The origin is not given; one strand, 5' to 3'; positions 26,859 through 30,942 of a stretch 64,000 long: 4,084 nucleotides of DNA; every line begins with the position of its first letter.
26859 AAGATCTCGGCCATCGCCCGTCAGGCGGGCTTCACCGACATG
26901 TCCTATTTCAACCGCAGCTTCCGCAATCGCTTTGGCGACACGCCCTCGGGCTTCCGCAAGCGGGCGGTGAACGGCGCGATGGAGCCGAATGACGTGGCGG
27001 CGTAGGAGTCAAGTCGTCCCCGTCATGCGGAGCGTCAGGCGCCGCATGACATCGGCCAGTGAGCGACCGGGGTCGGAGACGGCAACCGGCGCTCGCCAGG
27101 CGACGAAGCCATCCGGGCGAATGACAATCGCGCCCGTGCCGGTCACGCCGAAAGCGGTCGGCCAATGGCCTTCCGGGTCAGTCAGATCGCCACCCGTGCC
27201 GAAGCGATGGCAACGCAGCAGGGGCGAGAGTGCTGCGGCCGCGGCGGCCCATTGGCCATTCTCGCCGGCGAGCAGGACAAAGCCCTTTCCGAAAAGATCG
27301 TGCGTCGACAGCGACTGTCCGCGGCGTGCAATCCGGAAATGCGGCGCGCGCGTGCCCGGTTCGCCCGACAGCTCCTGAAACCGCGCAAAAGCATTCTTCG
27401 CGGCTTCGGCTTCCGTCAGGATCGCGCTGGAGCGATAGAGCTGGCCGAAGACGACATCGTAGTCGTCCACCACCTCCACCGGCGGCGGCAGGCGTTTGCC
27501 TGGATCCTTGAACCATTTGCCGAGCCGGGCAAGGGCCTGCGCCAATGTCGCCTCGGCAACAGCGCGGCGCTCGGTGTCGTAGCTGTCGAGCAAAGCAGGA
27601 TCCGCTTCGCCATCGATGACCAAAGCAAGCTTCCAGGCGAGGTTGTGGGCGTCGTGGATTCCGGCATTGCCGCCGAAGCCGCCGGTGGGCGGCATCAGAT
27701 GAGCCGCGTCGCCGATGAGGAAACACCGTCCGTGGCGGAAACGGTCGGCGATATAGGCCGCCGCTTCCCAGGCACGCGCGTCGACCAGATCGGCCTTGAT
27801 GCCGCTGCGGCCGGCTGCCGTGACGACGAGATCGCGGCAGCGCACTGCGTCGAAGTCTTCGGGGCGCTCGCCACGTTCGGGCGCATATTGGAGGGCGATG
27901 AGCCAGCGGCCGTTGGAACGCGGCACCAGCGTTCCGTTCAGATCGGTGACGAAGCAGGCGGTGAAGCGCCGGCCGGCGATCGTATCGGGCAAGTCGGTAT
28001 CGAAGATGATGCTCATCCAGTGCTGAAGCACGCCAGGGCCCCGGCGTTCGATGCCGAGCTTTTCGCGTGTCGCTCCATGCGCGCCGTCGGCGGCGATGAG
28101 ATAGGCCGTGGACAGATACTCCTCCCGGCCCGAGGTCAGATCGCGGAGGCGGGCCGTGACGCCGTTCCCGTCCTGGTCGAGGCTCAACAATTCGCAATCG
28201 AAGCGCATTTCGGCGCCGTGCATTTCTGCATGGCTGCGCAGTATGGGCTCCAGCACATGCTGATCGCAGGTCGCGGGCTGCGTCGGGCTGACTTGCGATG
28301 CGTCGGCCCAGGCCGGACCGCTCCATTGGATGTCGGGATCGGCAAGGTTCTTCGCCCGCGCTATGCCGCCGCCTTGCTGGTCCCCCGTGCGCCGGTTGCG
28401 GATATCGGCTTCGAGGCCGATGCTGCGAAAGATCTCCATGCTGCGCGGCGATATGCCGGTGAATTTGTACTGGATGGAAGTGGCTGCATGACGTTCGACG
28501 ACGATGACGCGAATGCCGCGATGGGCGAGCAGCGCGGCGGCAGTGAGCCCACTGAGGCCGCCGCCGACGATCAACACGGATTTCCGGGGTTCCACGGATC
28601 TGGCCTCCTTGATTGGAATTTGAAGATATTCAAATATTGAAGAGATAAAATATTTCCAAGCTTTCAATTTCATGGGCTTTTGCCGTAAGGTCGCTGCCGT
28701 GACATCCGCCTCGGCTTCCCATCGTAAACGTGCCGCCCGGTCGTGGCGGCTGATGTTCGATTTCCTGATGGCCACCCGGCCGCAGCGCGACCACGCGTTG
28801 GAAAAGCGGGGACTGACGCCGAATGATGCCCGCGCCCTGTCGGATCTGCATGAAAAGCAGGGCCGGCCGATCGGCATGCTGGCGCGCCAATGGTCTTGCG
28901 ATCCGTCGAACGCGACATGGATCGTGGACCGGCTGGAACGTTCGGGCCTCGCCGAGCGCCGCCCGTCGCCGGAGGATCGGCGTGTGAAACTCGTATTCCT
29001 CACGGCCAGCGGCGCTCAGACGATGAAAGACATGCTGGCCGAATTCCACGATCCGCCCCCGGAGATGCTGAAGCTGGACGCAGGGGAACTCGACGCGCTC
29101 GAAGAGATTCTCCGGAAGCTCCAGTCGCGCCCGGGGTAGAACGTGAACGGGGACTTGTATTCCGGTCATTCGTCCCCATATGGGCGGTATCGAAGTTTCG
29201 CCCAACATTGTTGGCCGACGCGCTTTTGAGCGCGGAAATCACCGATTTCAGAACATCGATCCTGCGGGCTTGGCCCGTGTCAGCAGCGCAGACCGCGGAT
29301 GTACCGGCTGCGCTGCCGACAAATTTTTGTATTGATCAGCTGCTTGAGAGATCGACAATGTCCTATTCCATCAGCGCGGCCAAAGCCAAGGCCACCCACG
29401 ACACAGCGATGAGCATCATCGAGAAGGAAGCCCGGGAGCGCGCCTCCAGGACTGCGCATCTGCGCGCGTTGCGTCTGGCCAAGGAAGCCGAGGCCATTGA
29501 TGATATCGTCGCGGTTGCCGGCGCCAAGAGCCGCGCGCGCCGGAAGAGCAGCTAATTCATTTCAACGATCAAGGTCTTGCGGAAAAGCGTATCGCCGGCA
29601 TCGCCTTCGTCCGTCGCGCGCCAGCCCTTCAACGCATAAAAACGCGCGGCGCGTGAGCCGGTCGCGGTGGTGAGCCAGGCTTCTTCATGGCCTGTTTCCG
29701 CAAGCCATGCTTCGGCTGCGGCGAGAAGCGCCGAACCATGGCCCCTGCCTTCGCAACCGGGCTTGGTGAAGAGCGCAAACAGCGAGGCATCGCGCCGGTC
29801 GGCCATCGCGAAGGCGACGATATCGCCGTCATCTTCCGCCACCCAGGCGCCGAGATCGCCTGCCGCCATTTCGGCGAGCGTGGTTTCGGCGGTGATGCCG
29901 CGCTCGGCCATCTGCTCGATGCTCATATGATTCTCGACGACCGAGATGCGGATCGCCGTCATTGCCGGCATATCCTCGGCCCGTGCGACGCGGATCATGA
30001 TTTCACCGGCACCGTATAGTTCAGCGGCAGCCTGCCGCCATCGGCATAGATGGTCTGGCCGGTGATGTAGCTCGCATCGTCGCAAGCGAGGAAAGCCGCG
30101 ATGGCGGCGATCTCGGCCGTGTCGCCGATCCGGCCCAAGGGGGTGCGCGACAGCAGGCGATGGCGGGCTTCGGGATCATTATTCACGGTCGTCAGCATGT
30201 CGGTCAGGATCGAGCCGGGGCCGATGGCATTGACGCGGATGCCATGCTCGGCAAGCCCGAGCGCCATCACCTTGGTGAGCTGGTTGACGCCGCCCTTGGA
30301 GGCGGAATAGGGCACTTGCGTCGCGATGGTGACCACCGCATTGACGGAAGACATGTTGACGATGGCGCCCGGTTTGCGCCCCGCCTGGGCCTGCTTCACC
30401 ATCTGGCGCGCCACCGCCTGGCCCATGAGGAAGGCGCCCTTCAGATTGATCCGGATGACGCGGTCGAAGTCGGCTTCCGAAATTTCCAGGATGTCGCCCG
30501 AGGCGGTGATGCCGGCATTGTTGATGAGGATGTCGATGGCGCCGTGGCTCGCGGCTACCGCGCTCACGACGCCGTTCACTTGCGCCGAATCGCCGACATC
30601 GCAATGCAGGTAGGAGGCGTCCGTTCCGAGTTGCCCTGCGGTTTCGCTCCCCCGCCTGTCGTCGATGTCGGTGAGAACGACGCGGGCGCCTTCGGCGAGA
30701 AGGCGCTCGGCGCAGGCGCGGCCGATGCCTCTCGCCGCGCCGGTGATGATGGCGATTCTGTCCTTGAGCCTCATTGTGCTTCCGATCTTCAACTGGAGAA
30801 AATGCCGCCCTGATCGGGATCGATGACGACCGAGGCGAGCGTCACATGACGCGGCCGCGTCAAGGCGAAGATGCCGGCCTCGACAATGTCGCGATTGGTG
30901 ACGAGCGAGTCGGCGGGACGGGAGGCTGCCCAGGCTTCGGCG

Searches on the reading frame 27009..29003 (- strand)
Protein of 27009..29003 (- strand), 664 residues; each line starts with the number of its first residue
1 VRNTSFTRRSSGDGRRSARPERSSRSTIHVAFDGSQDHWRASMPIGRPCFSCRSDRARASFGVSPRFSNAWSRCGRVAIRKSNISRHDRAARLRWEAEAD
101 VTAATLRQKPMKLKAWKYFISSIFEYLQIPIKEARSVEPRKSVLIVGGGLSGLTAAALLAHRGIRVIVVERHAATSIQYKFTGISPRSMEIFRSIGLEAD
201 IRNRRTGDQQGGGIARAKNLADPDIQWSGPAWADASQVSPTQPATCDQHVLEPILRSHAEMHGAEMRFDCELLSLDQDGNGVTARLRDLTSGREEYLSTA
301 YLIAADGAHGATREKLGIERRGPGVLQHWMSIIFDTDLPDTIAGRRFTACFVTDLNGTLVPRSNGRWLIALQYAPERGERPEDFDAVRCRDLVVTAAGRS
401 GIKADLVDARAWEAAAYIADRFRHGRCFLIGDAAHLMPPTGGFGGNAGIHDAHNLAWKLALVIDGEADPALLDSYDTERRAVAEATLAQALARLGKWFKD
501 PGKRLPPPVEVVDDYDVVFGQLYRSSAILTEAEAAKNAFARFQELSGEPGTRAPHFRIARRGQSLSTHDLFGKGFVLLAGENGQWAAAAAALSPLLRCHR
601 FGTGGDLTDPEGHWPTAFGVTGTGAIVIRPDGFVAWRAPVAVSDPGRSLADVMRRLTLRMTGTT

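Call 27: search_protein_families(library=pfam, proteins=[window:27009-29003:-], max_evalue=0.00001)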
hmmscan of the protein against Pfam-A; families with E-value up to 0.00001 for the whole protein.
window:27009-29003:- (664 aa): 5 families
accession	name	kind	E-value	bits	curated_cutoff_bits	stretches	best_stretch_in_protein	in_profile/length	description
PF01494.25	FAD_binding_3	-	2.4e-96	323.4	22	1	142-489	3-348/349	FAD binding domain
PF21274.3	Rng_hyd_C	-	5.6e-16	59.2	27.5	1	548-655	3-102/107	Aromatic-ring hydroxylase, C-terminal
PF01266.30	DAO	-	1.2e-09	38.6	27.9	1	143-173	2-33/353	FAD dependent oxidoreductase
PF00890.30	FAD_binding_2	-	3.8e-08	33.4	20.4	1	143-178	2-37/414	FAD binding domain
PF13450.12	NAD_binding_8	-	1.7e-07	31.8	21.9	1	145-174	1-30/68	NAD(P)-binding Rossmann-like domain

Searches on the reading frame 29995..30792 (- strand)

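Call 27: search_protein_families(library=pfam, proteins=[window:29995-30792:-], max_evalue=0.00001)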
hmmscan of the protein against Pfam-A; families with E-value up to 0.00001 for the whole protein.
window:29995-30792:- (265 aa): 3 families
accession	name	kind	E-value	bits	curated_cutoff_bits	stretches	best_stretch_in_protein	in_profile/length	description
PF13561.12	adh_short_C2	-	7e-69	232.4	27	1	18-253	1-234/236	Enoyl-(Acyl carrier protein) reductase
PF00106.31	adh_short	-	5.6e-59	199.3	26.6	1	13-206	2-193/195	short chain dehydrogenase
PF08659.16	KR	-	4.9e-13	49.8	22.6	1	15-172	4-159/180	KR domain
